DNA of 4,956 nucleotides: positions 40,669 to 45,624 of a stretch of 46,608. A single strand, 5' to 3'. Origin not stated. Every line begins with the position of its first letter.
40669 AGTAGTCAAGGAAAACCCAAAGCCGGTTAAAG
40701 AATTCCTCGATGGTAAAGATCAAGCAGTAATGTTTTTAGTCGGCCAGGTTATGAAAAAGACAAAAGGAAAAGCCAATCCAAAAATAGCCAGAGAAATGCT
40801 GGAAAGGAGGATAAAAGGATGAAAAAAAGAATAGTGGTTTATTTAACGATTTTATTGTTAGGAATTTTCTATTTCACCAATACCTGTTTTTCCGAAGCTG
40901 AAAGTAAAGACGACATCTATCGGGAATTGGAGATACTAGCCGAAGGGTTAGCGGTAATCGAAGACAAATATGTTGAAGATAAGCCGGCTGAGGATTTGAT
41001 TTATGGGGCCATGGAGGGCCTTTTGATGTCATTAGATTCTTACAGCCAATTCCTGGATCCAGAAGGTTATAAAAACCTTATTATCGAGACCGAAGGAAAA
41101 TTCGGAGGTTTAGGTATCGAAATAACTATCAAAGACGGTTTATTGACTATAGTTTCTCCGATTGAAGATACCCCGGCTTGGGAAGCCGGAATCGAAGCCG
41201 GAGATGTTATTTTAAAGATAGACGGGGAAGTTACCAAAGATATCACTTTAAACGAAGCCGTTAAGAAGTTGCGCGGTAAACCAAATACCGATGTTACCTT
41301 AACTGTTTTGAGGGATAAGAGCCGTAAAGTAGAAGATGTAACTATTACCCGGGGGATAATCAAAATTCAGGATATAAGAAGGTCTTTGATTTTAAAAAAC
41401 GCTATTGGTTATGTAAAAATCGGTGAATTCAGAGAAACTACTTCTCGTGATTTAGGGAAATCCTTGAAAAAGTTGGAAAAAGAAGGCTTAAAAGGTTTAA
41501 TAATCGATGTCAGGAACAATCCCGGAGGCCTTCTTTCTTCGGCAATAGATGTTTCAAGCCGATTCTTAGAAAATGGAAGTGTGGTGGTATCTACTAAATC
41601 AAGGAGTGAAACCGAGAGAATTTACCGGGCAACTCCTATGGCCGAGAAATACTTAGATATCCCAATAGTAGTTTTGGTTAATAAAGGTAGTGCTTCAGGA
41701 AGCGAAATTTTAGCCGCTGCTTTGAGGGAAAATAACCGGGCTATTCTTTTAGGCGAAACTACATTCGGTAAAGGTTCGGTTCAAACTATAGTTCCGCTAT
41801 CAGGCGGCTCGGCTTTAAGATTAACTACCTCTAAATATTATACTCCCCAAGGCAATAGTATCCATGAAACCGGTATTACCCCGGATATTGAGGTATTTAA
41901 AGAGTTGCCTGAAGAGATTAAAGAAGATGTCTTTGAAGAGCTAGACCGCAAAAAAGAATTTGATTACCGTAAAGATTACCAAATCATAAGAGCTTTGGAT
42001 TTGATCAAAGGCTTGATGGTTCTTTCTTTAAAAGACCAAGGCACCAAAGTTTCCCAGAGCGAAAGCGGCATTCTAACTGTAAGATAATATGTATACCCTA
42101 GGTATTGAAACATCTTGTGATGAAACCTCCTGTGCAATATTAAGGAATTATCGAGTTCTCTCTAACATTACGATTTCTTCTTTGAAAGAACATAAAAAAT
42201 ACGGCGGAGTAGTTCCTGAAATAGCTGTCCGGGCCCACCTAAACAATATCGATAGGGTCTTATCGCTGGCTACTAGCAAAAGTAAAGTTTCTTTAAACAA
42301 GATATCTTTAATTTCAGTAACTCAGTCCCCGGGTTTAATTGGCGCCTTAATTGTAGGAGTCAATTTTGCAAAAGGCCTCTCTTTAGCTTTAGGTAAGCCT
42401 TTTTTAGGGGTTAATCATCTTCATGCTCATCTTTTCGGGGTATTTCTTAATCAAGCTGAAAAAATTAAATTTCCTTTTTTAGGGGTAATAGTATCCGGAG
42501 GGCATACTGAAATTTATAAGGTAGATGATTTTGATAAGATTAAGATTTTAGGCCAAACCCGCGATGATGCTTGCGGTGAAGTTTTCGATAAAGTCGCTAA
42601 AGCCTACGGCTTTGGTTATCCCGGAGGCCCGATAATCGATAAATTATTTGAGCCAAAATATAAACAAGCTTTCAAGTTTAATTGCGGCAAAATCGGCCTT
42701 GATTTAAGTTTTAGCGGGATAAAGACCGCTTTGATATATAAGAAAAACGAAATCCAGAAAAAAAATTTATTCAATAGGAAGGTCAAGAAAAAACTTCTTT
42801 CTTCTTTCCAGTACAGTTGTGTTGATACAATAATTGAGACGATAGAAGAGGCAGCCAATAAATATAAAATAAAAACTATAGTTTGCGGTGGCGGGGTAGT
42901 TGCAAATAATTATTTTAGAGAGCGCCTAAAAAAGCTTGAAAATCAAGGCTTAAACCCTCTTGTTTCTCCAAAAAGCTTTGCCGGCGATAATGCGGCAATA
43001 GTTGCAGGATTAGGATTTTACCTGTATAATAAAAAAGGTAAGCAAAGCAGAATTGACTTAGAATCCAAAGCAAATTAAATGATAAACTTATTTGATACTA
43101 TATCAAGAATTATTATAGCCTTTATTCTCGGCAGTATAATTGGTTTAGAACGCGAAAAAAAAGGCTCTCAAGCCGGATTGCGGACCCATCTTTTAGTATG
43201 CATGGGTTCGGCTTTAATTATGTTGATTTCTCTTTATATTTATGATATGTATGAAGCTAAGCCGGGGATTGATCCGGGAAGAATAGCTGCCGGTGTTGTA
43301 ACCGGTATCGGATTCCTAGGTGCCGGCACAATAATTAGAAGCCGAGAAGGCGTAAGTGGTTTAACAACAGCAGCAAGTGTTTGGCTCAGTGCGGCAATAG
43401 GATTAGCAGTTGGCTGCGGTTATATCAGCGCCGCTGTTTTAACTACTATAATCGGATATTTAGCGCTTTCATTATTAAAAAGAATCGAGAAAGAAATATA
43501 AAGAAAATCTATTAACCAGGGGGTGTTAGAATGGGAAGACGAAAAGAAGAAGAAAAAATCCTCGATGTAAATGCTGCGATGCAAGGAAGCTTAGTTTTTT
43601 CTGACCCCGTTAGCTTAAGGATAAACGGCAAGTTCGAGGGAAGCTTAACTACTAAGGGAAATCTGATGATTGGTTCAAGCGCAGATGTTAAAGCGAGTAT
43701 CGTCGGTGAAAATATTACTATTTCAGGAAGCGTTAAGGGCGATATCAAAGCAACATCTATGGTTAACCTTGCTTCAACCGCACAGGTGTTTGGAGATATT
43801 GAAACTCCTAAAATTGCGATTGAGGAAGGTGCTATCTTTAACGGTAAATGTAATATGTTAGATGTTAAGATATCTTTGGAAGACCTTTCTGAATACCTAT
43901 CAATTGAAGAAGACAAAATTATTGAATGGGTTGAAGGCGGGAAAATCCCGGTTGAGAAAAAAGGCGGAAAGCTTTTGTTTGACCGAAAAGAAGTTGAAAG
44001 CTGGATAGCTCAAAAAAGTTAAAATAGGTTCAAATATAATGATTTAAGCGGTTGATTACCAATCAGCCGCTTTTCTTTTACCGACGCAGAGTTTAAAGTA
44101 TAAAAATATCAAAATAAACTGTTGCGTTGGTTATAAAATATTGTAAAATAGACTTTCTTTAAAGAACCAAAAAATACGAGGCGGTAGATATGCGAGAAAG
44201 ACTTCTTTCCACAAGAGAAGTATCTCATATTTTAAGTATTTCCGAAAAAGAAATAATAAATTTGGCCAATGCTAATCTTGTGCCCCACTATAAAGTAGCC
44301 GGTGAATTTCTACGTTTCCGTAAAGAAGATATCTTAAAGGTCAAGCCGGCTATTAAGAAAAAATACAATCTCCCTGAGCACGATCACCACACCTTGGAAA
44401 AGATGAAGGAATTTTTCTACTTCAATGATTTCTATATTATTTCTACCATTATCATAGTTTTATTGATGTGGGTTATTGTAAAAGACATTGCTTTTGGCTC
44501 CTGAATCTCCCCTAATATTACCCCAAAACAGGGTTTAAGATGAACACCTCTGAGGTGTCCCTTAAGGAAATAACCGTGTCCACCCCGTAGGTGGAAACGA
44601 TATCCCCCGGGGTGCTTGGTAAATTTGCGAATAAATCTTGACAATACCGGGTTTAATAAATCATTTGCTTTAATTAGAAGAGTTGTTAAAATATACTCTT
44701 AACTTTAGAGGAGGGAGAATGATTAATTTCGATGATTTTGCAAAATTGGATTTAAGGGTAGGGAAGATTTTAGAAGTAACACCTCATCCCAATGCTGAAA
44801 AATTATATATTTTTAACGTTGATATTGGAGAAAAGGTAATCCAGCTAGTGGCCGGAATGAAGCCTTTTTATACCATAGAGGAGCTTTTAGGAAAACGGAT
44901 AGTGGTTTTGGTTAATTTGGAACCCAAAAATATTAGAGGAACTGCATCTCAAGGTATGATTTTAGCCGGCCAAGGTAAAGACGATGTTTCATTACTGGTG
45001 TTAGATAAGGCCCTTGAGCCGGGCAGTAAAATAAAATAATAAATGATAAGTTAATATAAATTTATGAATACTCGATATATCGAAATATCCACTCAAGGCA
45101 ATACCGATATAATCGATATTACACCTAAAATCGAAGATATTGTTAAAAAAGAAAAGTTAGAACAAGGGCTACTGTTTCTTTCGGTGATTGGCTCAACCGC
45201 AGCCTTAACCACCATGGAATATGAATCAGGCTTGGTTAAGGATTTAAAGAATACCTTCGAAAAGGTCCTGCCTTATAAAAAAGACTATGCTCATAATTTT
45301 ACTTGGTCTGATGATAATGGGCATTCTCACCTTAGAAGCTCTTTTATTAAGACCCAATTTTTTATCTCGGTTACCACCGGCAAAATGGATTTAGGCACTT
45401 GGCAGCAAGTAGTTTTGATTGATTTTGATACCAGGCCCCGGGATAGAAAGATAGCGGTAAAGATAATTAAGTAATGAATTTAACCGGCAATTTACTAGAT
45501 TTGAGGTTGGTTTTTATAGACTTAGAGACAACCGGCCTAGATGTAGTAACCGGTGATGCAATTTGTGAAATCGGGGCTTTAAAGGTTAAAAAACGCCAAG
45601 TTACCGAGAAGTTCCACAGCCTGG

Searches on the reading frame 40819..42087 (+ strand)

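Call 62: search_protein_families(library=pfam, proteins=[window:40819-42087:+], max_evalue=0.00001)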
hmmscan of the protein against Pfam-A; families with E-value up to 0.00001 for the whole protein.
window:40819-42087:+ (422 aa): 4 families
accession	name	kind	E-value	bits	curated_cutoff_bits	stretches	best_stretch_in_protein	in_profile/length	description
PF03572.23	Peptidase_S41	-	4e-57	192.8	24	1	196-359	2-165/165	Peptidase family S41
PF17820.7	PDZ_6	-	6.5e-14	51.9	27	1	111-165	2-54/54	PDZ domain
PF13180.12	PDZ_2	-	4.6e-13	49.7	27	1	96-174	1-78/80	PDZ domain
PF00595.29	PDZ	-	6.8e-10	39.6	23.2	1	89-164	4-81/81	PDZ domain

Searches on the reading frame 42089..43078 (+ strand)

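Call 63: search_protein_families(library=pfam, proteins=[window:42089-43078:+], max_evalue=0.00001)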
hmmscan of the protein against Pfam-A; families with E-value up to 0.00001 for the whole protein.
window:42089-43078:+ (329 aa): 2 families
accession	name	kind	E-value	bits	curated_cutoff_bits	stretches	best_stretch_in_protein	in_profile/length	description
PF00814.31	TsaD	-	1.6e-78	264.5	24.8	1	23-305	2-262/264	tRNA N6-adenosine threonylcarbamoyltransferase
PF22521.2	HypF_C_2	-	2.9e-08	34.2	27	1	229-301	162-235/241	Carbamoyltransferase, Kae1-like Domain, second subdomain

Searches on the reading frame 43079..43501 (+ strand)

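Call 63: search_protein_families(library=pfam, proteins=[window:43079-43501:+], max_evalue=0.00001)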
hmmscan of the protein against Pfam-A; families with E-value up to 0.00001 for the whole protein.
window:43079-43501:+ (140 aa): 1 family
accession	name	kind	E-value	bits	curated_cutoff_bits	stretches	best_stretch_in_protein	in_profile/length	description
PF02308.21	MgtC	-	8.9e-42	142.7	31.4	1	11-138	1-120/121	MgtC family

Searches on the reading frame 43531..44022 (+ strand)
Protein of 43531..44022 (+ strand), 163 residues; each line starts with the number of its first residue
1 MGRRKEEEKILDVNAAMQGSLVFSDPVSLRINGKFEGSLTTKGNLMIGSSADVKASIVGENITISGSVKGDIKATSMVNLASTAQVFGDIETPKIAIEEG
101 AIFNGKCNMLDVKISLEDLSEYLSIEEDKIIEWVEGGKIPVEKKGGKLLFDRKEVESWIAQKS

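Call 63: search_protein_families(library=pfam, proteins=[window:43531-44022:+], max_evalue=0.00001)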
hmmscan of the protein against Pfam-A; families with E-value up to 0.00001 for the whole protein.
window:43531-44022:+ (163 aa): 2 families
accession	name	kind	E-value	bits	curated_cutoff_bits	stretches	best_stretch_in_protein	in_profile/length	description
PF04519.19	Bactofilin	-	6.1e-26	91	27.9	1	10-107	2-97/98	Polymer-forming cytoskeletal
PF12728.13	HTH_17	-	1.5e-09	38.4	27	1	115-162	3-50/51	Helix-turn-helix domain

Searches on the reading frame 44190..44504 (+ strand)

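Call 63: search_protein_families(library=pfam, proteins=[window:44190-44504:+], max_evalue=0.00001)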
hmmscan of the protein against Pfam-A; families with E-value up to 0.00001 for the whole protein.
window:44190-44504:+ (104 aa): 1 family
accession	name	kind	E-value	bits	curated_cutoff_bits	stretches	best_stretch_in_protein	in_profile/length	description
PF12728.13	HTH_17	-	1.6e-07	31.9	27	1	5-50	1-45/51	Helix-turn-helix domain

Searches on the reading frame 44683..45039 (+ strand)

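Call 63: search_protein_families(library=pfam, proteins=[window:44683-45039:+], max_evalue=0.00001)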
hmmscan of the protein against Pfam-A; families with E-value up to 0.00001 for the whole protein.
window:44683-45039:+ (118 aa): 1 family
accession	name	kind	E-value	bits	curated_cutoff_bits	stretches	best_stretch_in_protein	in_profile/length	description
PF01588.26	tRNA_bind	-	3e-29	101.4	27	1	24-116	1-96/96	Putative tRNA binding domain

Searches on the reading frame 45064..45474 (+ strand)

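Call 63: search_protein_families(library=pfam, proteins=[window:45064-45474:+], max_evalue=0.00001)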
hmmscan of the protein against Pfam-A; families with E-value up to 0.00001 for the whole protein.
window:45064-45474:+ (136 aa): 1 family
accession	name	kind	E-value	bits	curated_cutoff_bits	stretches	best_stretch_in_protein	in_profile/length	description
PF01894.22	UPF0047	-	4.3e-33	114.4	27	1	18-134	1-117/117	Uncharacterised protein family UPF0047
